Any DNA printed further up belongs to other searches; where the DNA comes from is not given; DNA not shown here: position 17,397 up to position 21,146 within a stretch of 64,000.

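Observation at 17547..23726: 2059-aa acidic giant protein in a plus-strand island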

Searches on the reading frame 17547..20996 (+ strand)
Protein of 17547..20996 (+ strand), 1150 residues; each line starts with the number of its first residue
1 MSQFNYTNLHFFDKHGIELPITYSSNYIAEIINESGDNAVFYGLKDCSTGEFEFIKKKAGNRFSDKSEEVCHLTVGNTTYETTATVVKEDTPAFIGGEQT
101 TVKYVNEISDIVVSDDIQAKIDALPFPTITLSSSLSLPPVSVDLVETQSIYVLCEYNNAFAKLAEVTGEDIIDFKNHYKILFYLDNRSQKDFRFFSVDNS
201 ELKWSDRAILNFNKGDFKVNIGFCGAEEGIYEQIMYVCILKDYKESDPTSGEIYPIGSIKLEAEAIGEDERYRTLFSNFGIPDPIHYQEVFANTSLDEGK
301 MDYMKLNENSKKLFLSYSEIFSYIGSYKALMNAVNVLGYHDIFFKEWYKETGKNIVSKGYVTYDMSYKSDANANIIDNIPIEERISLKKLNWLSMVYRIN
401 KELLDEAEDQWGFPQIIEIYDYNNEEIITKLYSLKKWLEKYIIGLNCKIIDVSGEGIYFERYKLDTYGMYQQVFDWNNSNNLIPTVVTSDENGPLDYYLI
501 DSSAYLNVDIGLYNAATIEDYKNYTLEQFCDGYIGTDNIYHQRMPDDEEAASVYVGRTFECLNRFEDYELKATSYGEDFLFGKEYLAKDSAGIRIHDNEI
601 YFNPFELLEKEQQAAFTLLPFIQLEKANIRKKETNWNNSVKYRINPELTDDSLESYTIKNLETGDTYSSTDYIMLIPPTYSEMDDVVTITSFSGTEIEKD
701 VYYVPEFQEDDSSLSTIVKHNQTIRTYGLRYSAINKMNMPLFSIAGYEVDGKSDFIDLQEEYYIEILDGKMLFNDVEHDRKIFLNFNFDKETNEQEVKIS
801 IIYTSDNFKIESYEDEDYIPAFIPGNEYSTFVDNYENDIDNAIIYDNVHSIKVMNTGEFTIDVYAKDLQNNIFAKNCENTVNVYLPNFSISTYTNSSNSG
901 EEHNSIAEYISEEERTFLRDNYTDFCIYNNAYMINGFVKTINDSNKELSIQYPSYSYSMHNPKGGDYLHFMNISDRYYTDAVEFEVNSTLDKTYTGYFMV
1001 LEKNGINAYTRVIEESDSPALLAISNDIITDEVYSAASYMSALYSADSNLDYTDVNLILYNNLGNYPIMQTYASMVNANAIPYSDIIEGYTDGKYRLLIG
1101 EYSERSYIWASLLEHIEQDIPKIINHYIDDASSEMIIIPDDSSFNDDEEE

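Call 30: predict_structure(alignment_id=A2)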
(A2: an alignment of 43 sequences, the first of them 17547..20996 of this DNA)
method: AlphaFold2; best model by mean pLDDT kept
length: 1150 residues; sequences in the alignment: 43
mean_pLDDT: 75.4   pTM: 0.53
mean pLDDT of the five models: 75.4, 73.1, 70.1, 69.8, 68.7
residues with pLDDT >= 90: 242; 70-90: 519; 50-70: 286; < 50: 103
segments of 3 or more residues with pLDDT < 50: 93-96, 292-295, 318-326, 354-358, 421-423, 442-447, 453-455, 460-476, 491-493, 969-972, 1111-1122, 1130-1150
pLDDT, mean of each block of 10 residues (from residue 1): 74 87 87 83 80 82 80 85 84 54 77 65 83 91 89 84 82 85 87 85 88 87 90 92 80 89 89 63 60 53 80 59 46 58 64 51 58 63 62 54 57 56 56 63 48 51 36 47 75 68 88 62 72 86 69 71 82 90 92 88 88 95 94 83 81 74 90 94 94 94 88 77 93 85 94 90 92 92 90 83 92 86 88 85 86 91 86 85 80 70 69 79 71 66 75 58 54 72 77 77 78 80 61 72 66 78 79 86 69 85 63 42 51 43 36
secondary structure, 60 per line:
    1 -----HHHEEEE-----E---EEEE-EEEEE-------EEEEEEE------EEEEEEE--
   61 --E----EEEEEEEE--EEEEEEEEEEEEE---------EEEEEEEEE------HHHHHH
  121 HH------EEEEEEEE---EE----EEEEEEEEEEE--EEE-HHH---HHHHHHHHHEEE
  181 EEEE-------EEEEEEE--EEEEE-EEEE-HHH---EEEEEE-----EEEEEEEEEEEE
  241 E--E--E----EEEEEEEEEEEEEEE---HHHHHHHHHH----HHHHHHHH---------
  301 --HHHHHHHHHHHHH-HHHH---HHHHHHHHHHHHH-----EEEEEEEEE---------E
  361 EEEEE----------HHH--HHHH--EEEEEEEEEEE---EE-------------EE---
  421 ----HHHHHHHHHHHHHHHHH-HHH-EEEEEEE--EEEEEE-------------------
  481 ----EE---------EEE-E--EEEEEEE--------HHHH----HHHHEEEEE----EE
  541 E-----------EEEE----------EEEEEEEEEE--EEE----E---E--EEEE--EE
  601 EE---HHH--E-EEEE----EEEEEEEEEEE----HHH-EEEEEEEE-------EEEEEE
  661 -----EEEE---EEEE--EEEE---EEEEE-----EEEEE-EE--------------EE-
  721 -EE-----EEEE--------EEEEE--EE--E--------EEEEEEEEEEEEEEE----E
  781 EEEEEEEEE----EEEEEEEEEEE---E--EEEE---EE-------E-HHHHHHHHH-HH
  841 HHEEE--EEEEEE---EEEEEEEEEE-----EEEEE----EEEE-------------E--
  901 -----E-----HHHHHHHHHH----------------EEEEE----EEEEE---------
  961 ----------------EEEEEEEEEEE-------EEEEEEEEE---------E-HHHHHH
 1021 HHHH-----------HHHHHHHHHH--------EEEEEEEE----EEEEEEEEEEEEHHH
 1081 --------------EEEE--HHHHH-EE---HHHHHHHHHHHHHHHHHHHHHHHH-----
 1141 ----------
elements in order (helices of 4 or more, strands of 3 or more residues): E9-12 E22-25 E27-31 E39-45 E52-58 E68-75 E78-90 E100-108 H115-122 E129-136 E146-156 E159-161 H169-177 E178-184 E192-198 E201-205 E207-210 E218-223 E229-241 E252-266 H270-279 H284-291 H303-315 H317-320 H324-336 E342-350 E360-365 H381-384 E387-397 H425-441 E447-453 E456-461 E496-498 E503-509 H518-521 H526-529 E530-534 E539-541 E553-556 E567-576 E579-581 E593-596 E599-602 E613-616 E621-631 E640-647 E655-660 E666-669 E673-676 E679-682 E686-690 E696-700 E729-732 E741-745 E761-775 E780-789 E794-804 E811-814 H829-837 H839-842 E843-845 E848-853 E857-866 E872-876 E881-884 H912-921 E938-942 E947-951 E977-987 E995-1003 H1015-1024 H1036-1045 E1054-1061 E1066-1077 E1095-1098 H1101-1105 H1112-1135

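Call 37: search_solved_structures(query=A2, max_evalue=1, show_alignments=2)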
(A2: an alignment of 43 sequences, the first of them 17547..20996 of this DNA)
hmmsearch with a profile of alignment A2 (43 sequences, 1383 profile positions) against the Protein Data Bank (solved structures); distinct sequences matched with E-value up to 1: 0.

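Call 58: fold_search(model_id=the predicted structure, library=viral)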
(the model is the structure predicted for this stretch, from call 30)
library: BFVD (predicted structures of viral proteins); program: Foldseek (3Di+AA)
matches with E <= 10: 940; with E <= 0.001: 42
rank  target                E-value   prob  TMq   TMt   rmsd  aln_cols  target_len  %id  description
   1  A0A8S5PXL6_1          2.6e-34  1.00  0.23  0.32  24.9       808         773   24  Uncharacterized protein [Myoviridae sp. ctgsk7]
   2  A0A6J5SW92            1.1e-21  1.00  0.17  0.17  31.4       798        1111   14  Uncharacterized protein [uncultured Caudovirales phage]
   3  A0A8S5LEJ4            7.2e-19  1.00  0.14  0.18  39.9       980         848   16  Uncharacterized protein [Myoviridae sp. ctBDS4]
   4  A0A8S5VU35            8.8e-19  1.00  0.12  0.15  51.1       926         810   15  Uncharacterized protein [Ackermannviridae sp.]
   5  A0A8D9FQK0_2          2.1e-13  1.00  0.11  0.13  37.3      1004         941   12  PE-PGRS family protein PE_PGRS18 [uncultured marine phage]
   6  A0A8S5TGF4            2.6e-12  1.00  0.12  0.20  37.9       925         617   12  Uncharacterized protein [Phage sp. ctL4h4]
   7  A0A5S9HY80            8.7e-12  1.00  0.09  0.10  40.8      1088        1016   11  Uncharacterized protein [Tenacibaculum phage PTm5]
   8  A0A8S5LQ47            1.4e-10  1.00  0.11  0.17  39.0      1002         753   10  Uncharacterized protein [Myoviridae sp. ct0f722]
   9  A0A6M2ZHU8            1.6e-08  0.95  0.07  0.06  52.7      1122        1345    8  Outer capsid protein [Synechococcus phage S-SCSM1]
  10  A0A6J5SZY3            7.3e-07  0.54  0.07  0.07  52.0      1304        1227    9  Ig [uncultured Caudovirales phage]
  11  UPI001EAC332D         3.7e-06  0.30  0.06  0.05  41.9      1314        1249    8  (no name look-up for this kind of identifier)
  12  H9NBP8                5.7e-06  0.94  0.09  0.10  33.7       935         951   13  (no name in the UniProt tables at hand)
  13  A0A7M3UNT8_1          1.2e-05  0.18  0.06  0.06  58.7      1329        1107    9  Uncharacterized protein [Pyramimonas orientalis virus]
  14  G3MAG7                2.3e-05  0.25  0.06  0.06  42.9      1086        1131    8  Gp426 [Bacillus phage G]
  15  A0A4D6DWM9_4          2.5e-05  0.28  0.08  0.07  45.5      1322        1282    8  Uncharacterized protein [Edwardsiella phage pEt-SU]
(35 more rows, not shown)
